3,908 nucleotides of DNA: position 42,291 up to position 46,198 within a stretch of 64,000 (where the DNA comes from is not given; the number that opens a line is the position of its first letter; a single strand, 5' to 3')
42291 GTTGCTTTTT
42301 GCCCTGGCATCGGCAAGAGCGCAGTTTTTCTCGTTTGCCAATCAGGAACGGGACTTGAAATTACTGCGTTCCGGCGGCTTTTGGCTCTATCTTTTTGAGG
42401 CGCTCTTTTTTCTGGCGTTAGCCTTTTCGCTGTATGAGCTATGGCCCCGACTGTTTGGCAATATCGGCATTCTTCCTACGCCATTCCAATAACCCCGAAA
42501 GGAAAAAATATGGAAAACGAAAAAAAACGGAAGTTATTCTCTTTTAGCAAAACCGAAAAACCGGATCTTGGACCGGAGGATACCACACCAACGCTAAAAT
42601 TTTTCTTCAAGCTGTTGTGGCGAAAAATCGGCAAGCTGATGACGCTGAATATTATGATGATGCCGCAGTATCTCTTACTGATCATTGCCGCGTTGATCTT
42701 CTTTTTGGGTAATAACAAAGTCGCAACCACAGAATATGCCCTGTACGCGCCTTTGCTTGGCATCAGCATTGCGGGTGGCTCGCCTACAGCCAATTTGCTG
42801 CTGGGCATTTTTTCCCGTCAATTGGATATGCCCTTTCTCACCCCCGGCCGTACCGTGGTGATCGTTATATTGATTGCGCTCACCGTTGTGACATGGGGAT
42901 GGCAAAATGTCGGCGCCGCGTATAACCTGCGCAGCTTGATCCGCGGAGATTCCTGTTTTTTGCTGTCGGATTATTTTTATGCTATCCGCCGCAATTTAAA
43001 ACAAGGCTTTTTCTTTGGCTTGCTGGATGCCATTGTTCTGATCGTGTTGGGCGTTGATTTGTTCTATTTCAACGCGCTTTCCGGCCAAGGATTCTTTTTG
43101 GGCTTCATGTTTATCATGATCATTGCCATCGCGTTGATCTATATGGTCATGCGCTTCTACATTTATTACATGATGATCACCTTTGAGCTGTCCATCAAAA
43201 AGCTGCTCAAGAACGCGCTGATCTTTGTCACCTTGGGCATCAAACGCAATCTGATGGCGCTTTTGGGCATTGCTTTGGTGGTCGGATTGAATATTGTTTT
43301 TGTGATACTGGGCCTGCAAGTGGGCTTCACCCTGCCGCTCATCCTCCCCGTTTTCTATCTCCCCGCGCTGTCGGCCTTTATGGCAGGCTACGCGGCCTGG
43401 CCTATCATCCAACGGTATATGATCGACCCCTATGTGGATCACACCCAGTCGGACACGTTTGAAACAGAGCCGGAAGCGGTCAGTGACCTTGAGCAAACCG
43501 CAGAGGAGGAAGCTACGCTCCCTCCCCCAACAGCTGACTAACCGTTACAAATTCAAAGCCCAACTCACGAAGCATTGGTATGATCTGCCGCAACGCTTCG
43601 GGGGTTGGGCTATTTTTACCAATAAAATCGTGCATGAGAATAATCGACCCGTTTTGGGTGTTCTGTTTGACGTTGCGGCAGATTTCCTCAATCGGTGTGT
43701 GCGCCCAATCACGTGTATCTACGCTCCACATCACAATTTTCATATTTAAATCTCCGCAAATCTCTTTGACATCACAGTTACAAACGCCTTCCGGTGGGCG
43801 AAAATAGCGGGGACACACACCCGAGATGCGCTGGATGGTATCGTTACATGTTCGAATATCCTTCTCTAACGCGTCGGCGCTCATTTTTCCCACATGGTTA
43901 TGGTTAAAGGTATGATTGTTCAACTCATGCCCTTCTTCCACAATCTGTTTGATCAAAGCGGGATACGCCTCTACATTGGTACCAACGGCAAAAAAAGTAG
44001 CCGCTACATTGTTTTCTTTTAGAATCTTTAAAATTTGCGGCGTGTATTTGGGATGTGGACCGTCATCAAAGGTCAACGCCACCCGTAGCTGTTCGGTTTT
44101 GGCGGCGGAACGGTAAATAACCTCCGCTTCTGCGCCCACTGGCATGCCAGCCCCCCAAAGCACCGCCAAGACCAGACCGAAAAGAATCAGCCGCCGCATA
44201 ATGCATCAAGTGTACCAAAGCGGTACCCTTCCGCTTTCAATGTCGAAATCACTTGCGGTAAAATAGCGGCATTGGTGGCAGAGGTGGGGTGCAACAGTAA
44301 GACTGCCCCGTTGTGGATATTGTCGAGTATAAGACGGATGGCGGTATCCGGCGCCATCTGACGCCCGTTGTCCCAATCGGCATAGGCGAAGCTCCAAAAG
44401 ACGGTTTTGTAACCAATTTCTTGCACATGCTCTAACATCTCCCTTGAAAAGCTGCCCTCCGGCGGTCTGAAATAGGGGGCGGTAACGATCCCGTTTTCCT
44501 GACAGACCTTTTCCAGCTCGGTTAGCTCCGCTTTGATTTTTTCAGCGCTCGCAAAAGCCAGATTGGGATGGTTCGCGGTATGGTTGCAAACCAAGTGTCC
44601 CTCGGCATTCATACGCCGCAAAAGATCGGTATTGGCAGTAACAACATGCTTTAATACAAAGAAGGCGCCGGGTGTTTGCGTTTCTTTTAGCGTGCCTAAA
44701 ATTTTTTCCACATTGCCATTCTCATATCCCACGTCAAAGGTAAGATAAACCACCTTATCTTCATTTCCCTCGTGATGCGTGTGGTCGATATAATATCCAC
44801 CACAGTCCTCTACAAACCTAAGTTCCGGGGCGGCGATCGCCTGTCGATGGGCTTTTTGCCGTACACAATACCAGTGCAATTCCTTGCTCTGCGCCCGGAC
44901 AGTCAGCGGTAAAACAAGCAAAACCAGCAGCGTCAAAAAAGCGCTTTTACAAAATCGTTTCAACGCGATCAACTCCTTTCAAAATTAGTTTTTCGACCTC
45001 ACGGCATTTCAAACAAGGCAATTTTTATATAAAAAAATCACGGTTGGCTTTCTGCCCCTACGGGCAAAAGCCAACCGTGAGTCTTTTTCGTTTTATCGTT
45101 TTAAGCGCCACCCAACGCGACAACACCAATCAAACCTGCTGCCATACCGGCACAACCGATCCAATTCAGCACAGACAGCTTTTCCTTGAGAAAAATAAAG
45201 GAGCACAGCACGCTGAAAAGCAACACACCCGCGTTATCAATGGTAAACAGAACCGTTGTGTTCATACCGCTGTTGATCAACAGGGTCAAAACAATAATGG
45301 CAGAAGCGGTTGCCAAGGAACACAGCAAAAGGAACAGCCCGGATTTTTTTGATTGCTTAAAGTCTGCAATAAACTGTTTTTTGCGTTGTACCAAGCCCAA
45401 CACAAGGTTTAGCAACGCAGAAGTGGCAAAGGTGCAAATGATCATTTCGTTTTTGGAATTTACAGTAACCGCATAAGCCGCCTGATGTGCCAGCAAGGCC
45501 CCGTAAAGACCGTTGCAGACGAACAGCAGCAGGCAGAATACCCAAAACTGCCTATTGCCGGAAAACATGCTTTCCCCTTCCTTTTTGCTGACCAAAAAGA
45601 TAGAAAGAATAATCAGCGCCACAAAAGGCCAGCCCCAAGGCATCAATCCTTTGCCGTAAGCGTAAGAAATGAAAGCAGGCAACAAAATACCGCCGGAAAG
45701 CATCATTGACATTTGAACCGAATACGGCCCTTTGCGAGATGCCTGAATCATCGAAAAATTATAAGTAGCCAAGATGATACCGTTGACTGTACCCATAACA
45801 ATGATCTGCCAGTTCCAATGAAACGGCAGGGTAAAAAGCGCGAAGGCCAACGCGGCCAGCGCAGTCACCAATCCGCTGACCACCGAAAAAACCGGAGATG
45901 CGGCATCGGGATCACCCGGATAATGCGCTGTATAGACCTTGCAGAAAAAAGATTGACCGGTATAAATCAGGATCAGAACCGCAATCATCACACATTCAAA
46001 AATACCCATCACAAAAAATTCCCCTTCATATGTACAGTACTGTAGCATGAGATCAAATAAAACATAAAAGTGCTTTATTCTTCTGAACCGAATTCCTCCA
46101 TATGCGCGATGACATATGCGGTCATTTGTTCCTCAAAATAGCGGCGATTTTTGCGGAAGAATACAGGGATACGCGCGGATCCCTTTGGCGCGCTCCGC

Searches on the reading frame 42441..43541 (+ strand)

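Call 23: search_protein_families(library=pfam, proteins=[window:42441-43541:+], max_evalue=0.001)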
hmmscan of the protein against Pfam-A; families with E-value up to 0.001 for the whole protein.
window:42441-43541:+ (366 aa): 0 families

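Call 24: search_protein_families(library=ncbifam, proteins=[window:42441-43541:+], max_evalue=0.01)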
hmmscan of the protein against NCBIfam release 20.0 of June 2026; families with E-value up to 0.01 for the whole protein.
window:42441-43541:+ (366 aa): 1 family
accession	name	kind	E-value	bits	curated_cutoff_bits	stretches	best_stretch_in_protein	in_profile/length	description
NF052431.1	MusI_fam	subfamily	3e-07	30.5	160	1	140-314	22-191/194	MusI family membrane protein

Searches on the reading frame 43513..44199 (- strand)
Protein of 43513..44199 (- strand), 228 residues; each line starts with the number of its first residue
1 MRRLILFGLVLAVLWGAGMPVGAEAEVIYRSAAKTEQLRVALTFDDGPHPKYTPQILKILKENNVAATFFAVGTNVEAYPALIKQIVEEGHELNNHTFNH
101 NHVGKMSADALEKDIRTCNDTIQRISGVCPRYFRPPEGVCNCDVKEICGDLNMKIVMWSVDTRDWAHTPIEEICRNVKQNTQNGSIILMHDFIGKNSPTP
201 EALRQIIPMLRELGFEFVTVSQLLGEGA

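Call 23: search_protein_families(library=pfam, proteins=[window:43513-44199:-], max_evalue=0.001)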
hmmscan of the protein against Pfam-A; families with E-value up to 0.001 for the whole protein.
window:43513-44199:- (228 aa): 2 families
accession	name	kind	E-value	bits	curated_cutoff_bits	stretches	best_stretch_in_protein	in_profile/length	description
PF01522.26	Polysacc_deac_1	-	3.8e-38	130.7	23.1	1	34-155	3-123/124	Polysaccharide deacetylase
PF03065.20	Glyco_hydro_57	-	0.00095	19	21.2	0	78-157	89-170/291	Glycosyl hydrolase family 57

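Call 24: search_protein_families(library=ncbifam, proteins=[window:43513-44199:-], max_evalue=0.01)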
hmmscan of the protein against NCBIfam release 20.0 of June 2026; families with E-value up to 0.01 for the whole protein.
window:43513-44199:- (228 aa): 12 families
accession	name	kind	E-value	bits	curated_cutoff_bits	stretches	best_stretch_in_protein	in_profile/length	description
TIGR02764.1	spore_ybaN_pdaB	equivalog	6.4e-54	182.6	237.4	1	34-224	2-191/191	polysaccharide deacetylase family sporulation protein PdaB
NF045821.1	PgAcgDacpgdA1_Bac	equivalog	1.1e-48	165.5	400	1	34-224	84-275/282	peptidoglycan-N-acetylglucosamine deacetylase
TIGR04243.1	nodulat_NodB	equivalog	1e-46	158.9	240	1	39-194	3-159/197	chitooligosaccharide deacetylase NodB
NF045820.1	PgAcgDacpgdA_Strep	equivalog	1.6e-44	152.5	800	1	24-225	254-449/463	peptidoglycan-N-acetylglucosamine deacetylase PgdA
TIGR02873.1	spore_ylxY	hypoth_equivalog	7.2e-39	133.6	391.5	1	25-224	74-267/268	probable sporulation protein, polysaccharide deacetylase family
TIGR02884.1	spore_pdaA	equivalog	1.1e-37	129.9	298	1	34-223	33-223/224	delta-lactam-biosynthetic de-N-acetylase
NF045822.1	PgAcgDacpgdA2_Bac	equivalog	9.4e-29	100.6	400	1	41-218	73-256/274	peptidoglycan-N-acetylglucosamine deacetylase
TIGR03006.1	pepcterm_polyde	equivalog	1e-16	60.9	276.2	1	52-136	35-119/272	XrtA system polysaccharide deacetylase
NF050820.1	PolSacchBiosHfsH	equivalog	3.3e-06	26.9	400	1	33-147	29-150/249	oligosaccharide deacetylase HfsH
TIGR03212.1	uraD_N-term-dom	equivalog_domain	1.5e-05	24.2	424.6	1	56-131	82-157/297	allantoinase PuuE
TIGR03938.2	deacetyl_PgaB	equivalog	0.00065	18.1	321.9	0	40-80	66-105/621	poly-beta-1,6-N-acetyl-D-glucosamine N-deacetylase PgaB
NF011923.2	PRK15394.1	equivalog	0.0014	17.9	382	0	79-126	89-140/294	4-deoxy-4-formamido-L-arabinose-phosphoundecaprenol deformylase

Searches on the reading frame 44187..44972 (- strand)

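Call 23: search_protein_families(library=pfam, proteins=[window:44187-44972:-], max_evalue=0.001)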
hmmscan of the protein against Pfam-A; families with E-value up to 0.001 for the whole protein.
window:44187-44972:- (261 aa): 2 families
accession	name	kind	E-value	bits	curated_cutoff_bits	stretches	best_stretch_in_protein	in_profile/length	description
PF01522.26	Polysacc_deac_1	-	3.9e-31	108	23.1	1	70-191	4-124/124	Polysaccharide deacetylase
PF03065.20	Glyco_hydro_57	-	0.00066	19.5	21.2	0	117-192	93-170/291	Glycosyl hydrolase family 57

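Call 70: search_protein_families(library=ncbifam, proteins=[window:44187-44972:-], max_evalue=0.01)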
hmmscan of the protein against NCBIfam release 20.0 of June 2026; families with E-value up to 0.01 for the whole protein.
window:44187-44972:- (261 aa): 8 families
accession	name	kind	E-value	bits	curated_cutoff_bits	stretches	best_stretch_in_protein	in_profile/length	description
TIGR02884.1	spore_pdaA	equivalog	4e-72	242.5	298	1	33-258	1-223/224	delta-lactam-biosynthetic de-N-acetylase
TIGR02764.1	spore_ybaN_pdaB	equivalog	6.2e-40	137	237.4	1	70-258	3-190/191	polysaccharide deacetylase family sporulation protein PdaB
TIGR02873.1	spore_ylxY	hypoth_equivalog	4.3e-34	118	391.5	1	69-258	80-266/268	probable sporulation protein, polysaccharide deacetylase family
TIGR04243.1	nodulat_NodB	equivalog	8.6e-28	97.2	240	1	74-235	3-162/197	chitooligosaccharide deacetylase NodB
NF045820.1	PgAcgDacpgdA_Strep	equivalog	3.8e-27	95.2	800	1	66-258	261-447/463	peptidoglycan-N-acetylglucosamine deacetylase PgdA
NF045821.1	PgAcgDacpgdA1_Bac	equivalog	1e-24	87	400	1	74-257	89-273/282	peptidoglycan-N-acetylglucosamine deacetylase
NF045822.1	PgAcgDacpgdA2_Bac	equivalog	2.2e-18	66.6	400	1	66-254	63-257/274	peptidoglycan-N-acetylglucosamine deacetylase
TIGR03006.1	pepcterm_polyde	equivalog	2e-07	30.4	276.2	1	86-185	34-136/272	XrtA system polysaccharide deacetylase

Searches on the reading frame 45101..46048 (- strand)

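Call 7: search_protein_families(library=pfam, proteins=[window:45101-46048:-], max_evalue=0.1)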
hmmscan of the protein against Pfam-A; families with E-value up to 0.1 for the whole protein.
window:45101-46048:- (315 aa): 2 families
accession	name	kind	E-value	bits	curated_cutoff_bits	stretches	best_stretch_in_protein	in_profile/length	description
PF00892.27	EamA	-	0.0022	18.7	28.2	1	177-310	8-134/135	EamA-like transporter family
PF14256.11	YwiC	-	0.0023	18.6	25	1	64-178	12-125/126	YwiC-like protein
